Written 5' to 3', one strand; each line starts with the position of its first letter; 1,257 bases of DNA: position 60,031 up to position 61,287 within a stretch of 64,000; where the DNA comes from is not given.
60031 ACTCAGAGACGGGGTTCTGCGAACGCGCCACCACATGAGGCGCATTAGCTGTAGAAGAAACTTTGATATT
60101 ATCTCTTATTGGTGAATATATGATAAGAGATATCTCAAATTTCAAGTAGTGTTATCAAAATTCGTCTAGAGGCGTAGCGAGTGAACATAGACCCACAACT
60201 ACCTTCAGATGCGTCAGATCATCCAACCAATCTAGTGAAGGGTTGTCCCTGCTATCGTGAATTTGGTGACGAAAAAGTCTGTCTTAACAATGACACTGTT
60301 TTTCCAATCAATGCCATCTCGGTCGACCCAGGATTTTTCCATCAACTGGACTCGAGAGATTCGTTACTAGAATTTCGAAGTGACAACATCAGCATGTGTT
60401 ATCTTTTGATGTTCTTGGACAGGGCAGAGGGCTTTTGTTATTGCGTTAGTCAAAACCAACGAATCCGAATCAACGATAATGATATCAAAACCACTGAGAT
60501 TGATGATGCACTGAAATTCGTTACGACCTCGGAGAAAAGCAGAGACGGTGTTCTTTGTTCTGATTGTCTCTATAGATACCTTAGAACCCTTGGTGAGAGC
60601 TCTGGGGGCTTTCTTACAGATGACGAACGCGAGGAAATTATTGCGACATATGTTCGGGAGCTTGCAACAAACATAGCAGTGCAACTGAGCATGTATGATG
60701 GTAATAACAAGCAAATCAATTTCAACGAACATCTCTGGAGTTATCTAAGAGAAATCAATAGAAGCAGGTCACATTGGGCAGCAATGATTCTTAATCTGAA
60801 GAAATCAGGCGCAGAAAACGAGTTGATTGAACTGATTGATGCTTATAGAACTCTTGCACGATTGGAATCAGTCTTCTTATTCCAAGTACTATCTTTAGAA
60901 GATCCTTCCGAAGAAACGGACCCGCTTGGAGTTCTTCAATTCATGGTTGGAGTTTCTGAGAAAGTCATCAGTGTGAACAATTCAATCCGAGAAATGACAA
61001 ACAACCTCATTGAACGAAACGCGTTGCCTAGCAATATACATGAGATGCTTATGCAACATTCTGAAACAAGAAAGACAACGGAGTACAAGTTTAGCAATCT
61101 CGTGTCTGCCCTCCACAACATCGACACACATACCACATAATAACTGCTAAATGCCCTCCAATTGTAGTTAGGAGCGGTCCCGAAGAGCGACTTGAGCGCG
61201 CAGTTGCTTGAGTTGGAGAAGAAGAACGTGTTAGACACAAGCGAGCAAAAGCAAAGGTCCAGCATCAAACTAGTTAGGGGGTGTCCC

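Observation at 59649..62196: RHH regulator, then a perfect palindrome, then two tandem paralogous Cys-motif proteins of unknown family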

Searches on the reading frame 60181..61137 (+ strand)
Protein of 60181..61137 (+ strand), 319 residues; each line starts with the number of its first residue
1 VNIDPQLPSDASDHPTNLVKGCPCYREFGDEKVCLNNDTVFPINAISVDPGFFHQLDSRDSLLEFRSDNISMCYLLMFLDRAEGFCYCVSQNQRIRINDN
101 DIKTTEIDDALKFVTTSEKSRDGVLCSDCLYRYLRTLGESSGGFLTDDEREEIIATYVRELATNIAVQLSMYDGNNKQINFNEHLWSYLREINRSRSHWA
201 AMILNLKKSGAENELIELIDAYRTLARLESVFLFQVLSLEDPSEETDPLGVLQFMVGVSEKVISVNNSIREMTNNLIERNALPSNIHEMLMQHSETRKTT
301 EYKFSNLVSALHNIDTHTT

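Call 4: search_protein_families(library=pfam, proteins=[window:60181-61137:+], max_evalue=1)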
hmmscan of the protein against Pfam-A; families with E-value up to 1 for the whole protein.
window:60181-61137:+ (319 aa): 2 families
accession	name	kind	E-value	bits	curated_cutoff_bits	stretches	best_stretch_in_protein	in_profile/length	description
PF13907.11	CHD1-like_C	-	0.025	15.4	28.3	1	132-191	20-79/96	Chromodomain-helicase-DNA-binding protein 1-like, C-terminal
PF23768.1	DUF7167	-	0.14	12.7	24.4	1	145-164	30-49/60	Domain of unknown function (DUF7167)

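Call 6: find_homologous_proteins(query=window:60181-61137:+)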
Query window:60181-61137:+ (319 aa): 175 proteins with E <= 0.001 among 1030 candidates; the best 120 are listed.
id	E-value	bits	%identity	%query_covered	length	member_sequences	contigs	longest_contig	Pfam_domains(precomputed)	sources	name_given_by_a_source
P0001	1.5e-211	719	100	100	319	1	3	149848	-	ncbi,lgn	ncbi:MAG: hypothetical protein ACFFE2_03275 [Candidatus Thorarchaeota archaeon]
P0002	4.2e-173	593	82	100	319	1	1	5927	-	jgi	jgi:hypothetical protein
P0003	7.5e-168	576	79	100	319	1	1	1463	-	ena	-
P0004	1.5e-164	565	78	100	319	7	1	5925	-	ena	-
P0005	4.2e-164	563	77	100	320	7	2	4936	-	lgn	-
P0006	1.1e-162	559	76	100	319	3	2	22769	-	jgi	-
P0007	1.2e-162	558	77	100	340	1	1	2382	-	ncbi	-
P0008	4.6e-162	556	77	100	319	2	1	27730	-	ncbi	-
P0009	5.1e-162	556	76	100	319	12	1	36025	-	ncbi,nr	ncbi:MAG: hypothetical protein ThorAB25_04410 [Candidatus Thorarchaeota archaeon AB_25]|nr:MAG: hypo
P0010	2.0e-160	551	76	100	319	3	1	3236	-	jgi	jgi:hypothetical protein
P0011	2.6e-160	551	77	100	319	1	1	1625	-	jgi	-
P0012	3.0e-160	551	75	100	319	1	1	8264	-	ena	-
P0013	1.5e-159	548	80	94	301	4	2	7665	-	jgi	jgi:hypothetical protein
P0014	4.2e-159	547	81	94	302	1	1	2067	-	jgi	jgi:hypothetical protein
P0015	5.2e-159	546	75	100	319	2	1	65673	-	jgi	-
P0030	1.4e-148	512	74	100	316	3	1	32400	-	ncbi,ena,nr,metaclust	ncbi:MAG: hypothetical protein AM325_009265 [Candidatus Thorarchaeota archaeon SMTZ1-45]|nr:MAG: hyp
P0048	2.0e-130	453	62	100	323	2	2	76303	-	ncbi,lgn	ncbi:MAG: hypothetical protein ACFFE6_00280 [Candidatus Thorarchaeota archaeon]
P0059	2.9e-119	416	60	100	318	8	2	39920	-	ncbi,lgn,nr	ncbi:MAG: hypothetical protein E3J86_01320 [Candidatus Thorarchaeota archaeon]|nr:MAG: hypothetical 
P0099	1.4e-110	387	56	95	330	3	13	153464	-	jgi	jgi:hypothetical protein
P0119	6.0e-107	376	57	95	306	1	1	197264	-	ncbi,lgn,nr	ncbi:MAG: hypothetical protein JW779_04280 [Candidatus Thorarchaeota archaeon]|nr:hypothetical prote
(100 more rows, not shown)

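Call 16: search_solved_structures(query=A1, max_evalue=10, show_alignments=2)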
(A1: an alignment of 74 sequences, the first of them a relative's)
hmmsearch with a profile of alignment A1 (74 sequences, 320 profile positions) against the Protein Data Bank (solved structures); distinct sequences matched with E-value up to 10: 17.
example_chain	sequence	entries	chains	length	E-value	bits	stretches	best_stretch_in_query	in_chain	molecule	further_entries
3l9d_A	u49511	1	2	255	0.19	13.9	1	175-282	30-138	Putative GTP pyrophosphokinase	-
10zg_A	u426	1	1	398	0.32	13.1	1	228-274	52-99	Glycosyl transferase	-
1cx8_A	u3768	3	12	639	0.34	13.1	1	123-208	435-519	TRANSFERRIN RECEPTOR PROTEIN | Transferrin receptor protein 1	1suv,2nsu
3s9l_A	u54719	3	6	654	0.7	12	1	123-208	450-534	Transferrin receptor protein 1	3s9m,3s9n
3fm2_A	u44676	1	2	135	0.79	11.8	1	239-306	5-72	Uncharacterized protein, distantly related to a heme binding/degrading HemS (PF05171) fami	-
6d03_A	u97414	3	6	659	0.84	11.8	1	123-208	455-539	Transferrin receptor protein 1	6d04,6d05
6wrv_A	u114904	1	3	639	0.84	11.8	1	123-208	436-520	Transferrin receptor protein 1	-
1de4_C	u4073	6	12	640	0.85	11.8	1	123-208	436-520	TRANSFERRIN RECEPTOR | Transferrin receptor protein 1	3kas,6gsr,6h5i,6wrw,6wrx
11rn_A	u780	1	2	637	0.86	11.7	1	123-208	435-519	Transferrin receptor protein 1, serum form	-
11qc_A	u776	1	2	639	0.87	11.7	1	123-208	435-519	Transferrin receptor protein 1, serum form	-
6okd_A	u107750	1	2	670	0.88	11.7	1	123-208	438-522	Transferrin receptor protein 1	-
9gh7_A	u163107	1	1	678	0.92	11.6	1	123-208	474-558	Transferrin receptor protein 1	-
7zqs_B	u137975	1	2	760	1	11.5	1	123-208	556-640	Transferrin receptor protein 1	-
6so5_C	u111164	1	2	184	1.1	11.3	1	192-268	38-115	Tail-anchored protein insertion receptor WRB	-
8a1g_A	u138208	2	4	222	3.7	9.7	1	150-204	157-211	Sorting nexin-1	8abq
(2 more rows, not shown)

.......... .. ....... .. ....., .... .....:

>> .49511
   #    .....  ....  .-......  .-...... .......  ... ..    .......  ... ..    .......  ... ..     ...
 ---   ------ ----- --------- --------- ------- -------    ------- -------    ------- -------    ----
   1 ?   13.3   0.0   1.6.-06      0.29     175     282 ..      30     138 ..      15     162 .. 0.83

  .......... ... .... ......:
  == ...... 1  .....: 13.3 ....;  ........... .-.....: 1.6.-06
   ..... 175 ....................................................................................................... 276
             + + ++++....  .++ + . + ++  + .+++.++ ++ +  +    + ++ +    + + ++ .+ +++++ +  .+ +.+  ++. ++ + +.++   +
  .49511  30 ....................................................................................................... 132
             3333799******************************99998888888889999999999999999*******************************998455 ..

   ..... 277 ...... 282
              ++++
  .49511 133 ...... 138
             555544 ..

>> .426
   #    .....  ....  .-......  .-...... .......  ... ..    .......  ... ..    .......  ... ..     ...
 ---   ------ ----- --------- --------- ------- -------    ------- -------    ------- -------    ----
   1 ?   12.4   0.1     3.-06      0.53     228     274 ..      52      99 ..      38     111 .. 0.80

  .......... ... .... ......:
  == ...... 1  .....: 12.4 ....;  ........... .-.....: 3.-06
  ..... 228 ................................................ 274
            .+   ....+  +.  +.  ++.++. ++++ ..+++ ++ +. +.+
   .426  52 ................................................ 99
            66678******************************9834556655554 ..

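Call 17: find_encoding_contigs(protein=P0119, flank=5000, max_places=2)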
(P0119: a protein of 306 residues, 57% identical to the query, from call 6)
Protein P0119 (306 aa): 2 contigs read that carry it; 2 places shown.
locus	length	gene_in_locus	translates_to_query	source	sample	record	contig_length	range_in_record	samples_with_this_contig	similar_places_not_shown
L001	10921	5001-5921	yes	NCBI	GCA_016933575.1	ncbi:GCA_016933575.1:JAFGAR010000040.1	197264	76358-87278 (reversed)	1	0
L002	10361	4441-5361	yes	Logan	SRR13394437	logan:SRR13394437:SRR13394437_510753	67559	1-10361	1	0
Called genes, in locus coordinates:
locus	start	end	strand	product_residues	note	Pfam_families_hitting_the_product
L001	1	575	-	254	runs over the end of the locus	PF00881:Nitroreductase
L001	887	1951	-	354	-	PF13500:AAA_26, PF07085:DRTGG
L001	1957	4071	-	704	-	PF02629:CoA_binding, PF13380:CoA_binding_2, PF13607:Succ_CoA_lig, PF19045:Ligase_CoA_2, PF13549:ATP-grasp_5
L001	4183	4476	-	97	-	-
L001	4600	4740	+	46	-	PF01402:RHH_1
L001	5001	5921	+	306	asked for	-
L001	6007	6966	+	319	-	-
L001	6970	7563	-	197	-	PF03692:CxxCxxCC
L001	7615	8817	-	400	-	PF00155:Aminotran_1_2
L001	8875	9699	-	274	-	PF04015:DUF362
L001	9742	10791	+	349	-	PF00899:ThiF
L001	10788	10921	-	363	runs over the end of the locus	-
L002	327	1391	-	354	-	PF13500:AAA_26, PF07085:DRTGG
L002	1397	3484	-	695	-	PF02629:CoA_binding, PF13380:CoA_binding_2, PF13607:Succ_CoA_lig, PF19045:Ligase_CoA_2, PF13549:ATP-grasp_5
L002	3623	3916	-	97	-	-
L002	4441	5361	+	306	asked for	-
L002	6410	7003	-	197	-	PF03692:CxxCxxCC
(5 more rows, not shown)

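Call 18: find_encoding_contigs(protein=P0030, flank=5000, max_places=2)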
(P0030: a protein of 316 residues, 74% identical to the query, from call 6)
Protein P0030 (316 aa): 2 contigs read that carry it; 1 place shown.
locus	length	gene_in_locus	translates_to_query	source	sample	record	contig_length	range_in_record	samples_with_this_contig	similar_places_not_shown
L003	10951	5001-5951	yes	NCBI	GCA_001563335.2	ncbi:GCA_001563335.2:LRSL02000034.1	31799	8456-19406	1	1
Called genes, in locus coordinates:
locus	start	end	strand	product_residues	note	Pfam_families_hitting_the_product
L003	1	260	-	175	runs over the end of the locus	-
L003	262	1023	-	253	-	PF00881:Nitroreductase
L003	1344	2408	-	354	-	PF13500:AAA_26, PF07085:DRTGG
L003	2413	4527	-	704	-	PF02629:CoA_binding, PF13380:CoA_binding_2, PF13607:Succ_CoA_lig, PF19045:Ligase_CoA_2, PF13549:ATP-grasp_5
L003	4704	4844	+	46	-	PF01402:RHH_1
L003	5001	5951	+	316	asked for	-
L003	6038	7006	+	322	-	-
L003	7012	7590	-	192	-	PF03692:CxxCxxCC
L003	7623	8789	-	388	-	PF00155:Aminotran_1_2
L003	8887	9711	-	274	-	PF04015:DUF362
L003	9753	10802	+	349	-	PF00899:ThiF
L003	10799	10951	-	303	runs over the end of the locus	-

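Call 19: find_encoding_contigs(protein=P0099, flank=5000, max_places=2)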
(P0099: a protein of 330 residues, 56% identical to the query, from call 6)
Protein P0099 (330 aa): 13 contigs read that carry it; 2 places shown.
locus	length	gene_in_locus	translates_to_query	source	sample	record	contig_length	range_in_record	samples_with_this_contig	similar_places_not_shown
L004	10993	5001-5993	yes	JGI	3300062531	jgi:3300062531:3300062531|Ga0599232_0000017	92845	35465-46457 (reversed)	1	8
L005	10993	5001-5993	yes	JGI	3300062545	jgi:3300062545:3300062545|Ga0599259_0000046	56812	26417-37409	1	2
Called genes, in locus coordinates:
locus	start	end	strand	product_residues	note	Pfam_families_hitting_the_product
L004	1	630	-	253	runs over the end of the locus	PF00881:Nitroreductase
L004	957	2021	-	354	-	PF13500:AAA_26, PF07085:DRTGG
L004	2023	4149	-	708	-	PF02629:CoA_binding, PF13380:CoA_binding_2, PF13607:Succ_CoA_lig, PF19045:Ligase_CoA_2, PF13549:ATP-grasp_5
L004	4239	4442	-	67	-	-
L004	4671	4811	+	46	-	PF01402:RHH_1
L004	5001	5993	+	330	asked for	-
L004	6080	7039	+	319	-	-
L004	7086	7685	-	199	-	PF03692:CxxCxxCC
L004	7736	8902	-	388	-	PF00155:Aminotran_1_2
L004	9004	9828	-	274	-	PF04015:DUF362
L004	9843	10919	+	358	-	PF00899:ThiF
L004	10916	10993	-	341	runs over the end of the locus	-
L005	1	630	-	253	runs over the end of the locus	PF00881:Nitroreductase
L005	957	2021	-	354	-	PF13500:AAA_26, PF07085:DRTGG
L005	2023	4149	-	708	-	PF02629:CoA_binding, PF13380:CoA_binding_2, PF13607:Succ_CoA_lig, PF19045:Ligase_CoA_2, PF13549:ATP-grasp_5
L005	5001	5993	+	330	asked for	-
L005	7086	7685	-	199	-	PF03692:CxxCxxCC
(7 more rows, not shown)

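Call 21: predict_structure(alignment_id=A1)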
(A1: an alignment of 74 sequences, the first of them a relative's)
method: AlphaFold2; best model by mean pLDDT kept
length: 319 residues; sequences in the alignment: 74
mean_pLDDT: 75.4   pTM: 0.58
mean pLDDT of the five models: 75.4, 72.5, 68.4, 65.8, 64.6
residues with pLDDT >= 90: 66; 70-90: 155; 50-70: 70; < 50: 28
segments of 3 or more residues with pLDDT < 50: 1-14, 116-122, 313-319
pLDDT, mean of each block of 10 residues (from residue 1): 29 52 62 64 68 78 82 80 86 80 80 47 59 71 68 75 85 74 92 93 95 95 94 87 64 79 89 91 90 82 70 47
secondary structure, 60 per line:
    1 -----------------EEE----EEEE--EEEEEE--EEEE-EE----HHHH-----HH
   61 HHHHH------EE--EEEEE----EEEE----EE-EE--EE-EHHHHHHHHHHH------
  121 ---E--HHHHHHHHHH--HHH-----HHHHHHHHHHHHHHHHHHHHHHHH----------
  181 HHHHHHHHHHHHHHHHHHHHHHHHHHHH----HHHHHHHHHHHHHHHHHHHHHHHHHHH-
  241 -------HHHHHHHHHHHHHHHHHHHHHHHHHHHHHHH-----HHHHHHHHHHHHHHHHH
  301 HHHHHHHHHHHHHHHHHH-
elements in order: E18-20 E25-28 E31-36 E39-42 H50-53 H59-65 E76-80 E85-88 H104-114 H127-136 H147-170 H181-208 H213-239 H248-278 H284-318

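Call 24: find_encoding_contigs(protein=P0048, flank=5000, max_places=1)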
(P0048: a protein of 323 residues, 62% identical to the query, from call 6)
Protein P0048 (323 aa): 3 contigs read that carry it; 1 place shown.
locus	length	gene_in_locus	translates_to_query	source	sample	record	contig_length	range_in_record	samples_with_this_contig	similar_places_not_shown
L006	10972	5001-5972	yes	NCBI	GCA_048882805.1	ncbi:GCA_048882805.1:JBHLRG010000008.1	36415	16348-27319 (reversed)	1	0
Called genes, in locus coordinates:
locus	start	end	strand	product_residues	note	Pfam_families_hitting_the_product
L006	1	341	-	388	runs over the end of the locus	PF00108:Thiolase_N, PF02803:Thiolase_C, PF22691:Thiolase_C_1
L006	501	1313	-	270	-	PF00378:ECH_1, PF16113:ECH_2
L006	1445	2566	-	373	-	PF02737:3HCDH_N, PF03721:UDPG_MGDP_dh_N (weak), PF00725:3HCDH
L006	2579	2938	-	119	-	-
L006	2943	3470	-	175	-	-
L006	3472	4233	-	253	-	PF00881:Nitroreductase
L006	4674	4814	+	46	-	PF01402:RHH_1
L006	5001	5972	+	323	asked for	-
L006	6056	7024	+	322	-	-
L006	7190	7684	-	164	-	PF03692:CxxCxxCC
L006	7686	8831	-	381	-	PF00155:Aminotran_1_2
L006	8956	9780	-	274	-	PF04015:DUF362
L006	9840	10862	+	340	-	PF00899:ThiF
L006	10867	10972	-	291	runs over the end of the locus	-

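Call 25: find_encoding_contigs(protein=P0059, flank=5000, max_places=1)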
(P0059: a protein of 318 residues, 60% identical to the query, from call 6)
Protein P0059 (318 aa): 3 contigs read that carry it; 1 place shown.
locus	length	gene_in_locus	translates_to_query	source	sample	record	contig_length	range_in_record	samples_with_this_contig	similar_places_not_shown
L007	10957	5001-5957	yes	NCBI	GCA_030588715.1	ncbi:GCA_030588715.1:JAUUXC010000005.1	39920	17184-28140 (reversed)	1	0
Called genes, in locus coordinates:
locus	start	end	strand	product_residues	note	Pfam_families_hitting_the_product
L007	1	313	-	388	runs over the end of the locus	PF00108:Thiolase_N, PF02803:Thiolase_C, PF22691:Thiolase_C_1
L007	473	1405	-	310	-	PF00378:ECH_1, PF16113:ECH_2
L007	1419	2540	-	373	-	PF01210:NAD_Gly3P_dh_N (weak), PF02737:3HCDH_N, PF03721:UDPG_MGDP_dh_N, PF00725:3HCDH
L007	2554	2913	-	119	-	PF02036:SCP2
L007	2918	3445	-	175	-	-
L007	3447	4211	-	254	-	PF00881:Nitroreductase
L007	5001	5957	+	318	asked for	-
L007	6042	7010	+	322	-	-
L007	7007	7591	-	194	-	PF03692:CxxCxxCC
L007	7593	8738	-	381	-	PF00155:Aminotran_1_2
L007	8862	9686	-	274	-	PF04015:DUF362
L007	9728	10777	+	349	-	PF00899:ThiF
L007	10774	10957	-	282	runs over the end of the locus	-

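Call 26: find_encoding_contigs(protein=P0009, flank=5000, max_places=1)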
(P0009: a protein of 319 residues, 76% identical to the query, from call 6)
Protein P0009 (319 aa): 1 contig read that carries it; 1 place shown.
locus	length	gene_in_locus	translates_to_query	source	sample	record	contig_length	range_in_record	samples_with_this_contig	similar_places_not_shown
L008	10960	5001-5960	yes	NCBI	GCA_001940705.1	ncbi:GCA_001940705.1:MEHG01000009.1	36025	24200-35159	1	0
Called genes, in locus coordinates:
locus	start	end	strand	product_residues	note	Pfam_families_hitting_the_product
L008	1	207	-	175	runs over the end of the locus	-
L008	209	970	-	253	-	PF00881:Nitroreductase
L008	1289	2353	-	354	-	PF01656:CbiA (faint), PF13500:AAA_26, PF07085:DRTGG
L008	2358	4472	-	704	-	PF02629:CoA_binding, PF13380:CoA_binding_2, PF13607:Succ_CoA_lig, PF19045:Ligase_CoA_2, PF13549:ATP-grasp_5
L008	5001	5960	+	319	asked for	-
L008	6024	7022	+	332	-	-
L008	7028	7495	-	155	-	PF03692:CxxCxxCC (weak)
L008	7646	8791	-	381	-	PF00155:Aminotran_1_2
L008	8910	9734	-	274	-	PF04015:DUF362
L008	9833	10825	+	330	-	PF00899:ThiF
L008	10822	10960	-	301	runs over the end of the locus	-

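Call 32: find_related_loci(query=A1, collection=genome_contigs, flank=4000)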
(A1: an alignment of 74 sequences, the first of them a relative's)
Query A1 (319 aa) in genome_contigs; peptide patterns used: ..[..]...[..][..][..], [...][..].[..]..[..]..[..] (x = any residue, [..] = any of these).
102 stretches matched a pattern; 73 encode a relative of the query (tblastn E <= 1e-3); 70 distinct loci.
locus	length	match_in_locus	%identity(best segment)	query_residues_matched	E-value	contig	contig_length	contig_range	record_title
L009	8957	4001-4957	79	1-319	3e-174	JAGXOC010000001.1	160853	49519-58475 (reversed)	MAG: Candidatus Thorarchaeota archaeon isolate bin66 NODE_1_length_160853_cov_13.076292, whole genome shotgun sequence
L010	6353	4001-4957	77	1-319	5e-170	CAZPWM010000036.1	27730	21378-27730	MAG TPA_asm: uncultured archaeon isolate SRP214966_co4_397 genome assembly, contig: NODE_1235_length_27730_cov_5.793279,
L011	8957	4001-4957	76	1-319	4e-169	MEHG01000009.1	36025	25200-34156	MAG: Candidatus Thorarchaeota archaeon AB_25 ThorAB25_contig000009, whole genome shotgun sequence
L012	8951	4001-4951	75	2-318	6e-165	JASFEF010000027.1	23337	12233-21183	MAG: Candidatus Thorarchaeota archaeon isolate D0606M12metaG_Bin_135 D0606M12metaG_FD_scaffold_407_c1, whole genome shot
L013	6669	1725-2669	76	5-319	2e-163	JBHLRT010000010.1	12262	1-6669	MAG: Candidatus Thorarchaeota archaeon isolate TM1S.7 TM1S.7@10254, whole genome shotgun sequence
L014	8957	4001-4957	73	1-319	2e-160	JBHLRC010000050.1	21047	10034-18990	MAG: Candidatus Thorarchaeota archaeon isolate QM2B.38 QM2B.38@1804, whole genome shotgun sequence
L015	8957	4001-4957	73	1-319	4e-160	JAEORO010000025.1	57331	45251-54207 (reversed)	MAG: Candidatus Thorarchaeota archaeon isolate MP5_2600 k127_3427033, whole genome shotgun sequence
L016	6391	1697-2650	72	2-319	1e-159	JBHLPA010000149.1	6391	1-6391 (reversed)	MAG: Promethearchaeota archaeon isolate DZ3S.355 DZ3S.355@50018, whole genome shotgun sequence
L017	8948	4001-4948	73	1-319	7e-158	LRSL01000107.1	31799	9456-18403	MAG: Candidatus Thorarchaeota archaeon SMTZ1-45 WOR1_30_36_714, whole genome shotgun sequence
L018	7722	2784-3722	73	7-319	3e-157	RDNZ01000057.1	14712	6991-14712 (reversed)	MAG: Candidatus Thorarchaeota archaeon isolate DZG_bin1.115 NODE_59_length_14712_cov_11.776290, whole genome shotgun seq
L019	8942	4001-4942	75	2-319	1e-156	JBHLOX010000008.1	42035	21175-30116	MAG: Promethearchaeota archaeon isolate DZ3S.281 DZ3S.281@1998, whole genome shotgun sequence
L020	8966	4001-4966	62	1-319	3e-139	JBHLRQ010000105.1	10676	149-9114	MAG: Candidatus Thorarchaeota archaeon isolate TM1S.149 TM1S.149@13334, whole genome shotgun sequence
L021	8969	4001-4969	64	1-319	2e-136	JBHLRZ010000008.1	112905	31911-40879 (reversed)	MAG: Candidatus Thorarchaeota archaeon isolate TM2M.152 TM2M.152@207, whole genome shotgun sequence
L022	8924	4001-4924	61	14-318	1e-127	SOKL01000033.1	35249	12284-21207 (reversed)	MAG: Candidatus Thorarchaeota archaeon isolate E44_bin77 NODE_287_length_35249_cov_5.656277, whole genome shotgun sequen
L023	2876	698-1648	55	1-318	1e-128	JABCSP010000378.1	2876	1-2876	MAG: Candidatus Thorarchaeota archaeon isolate HM4_26_B25 NODE_22953_length_2876_cov_0.288832, whole genome shotgun sequ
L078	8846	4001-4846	25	22-311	4e-21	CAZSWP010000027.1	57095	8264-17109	MAG TPA_asm: uncultured archaeon isolate SRP141376_co1_380 genome assembly, contig: NODE_1429_length_57095_cov_4.277700,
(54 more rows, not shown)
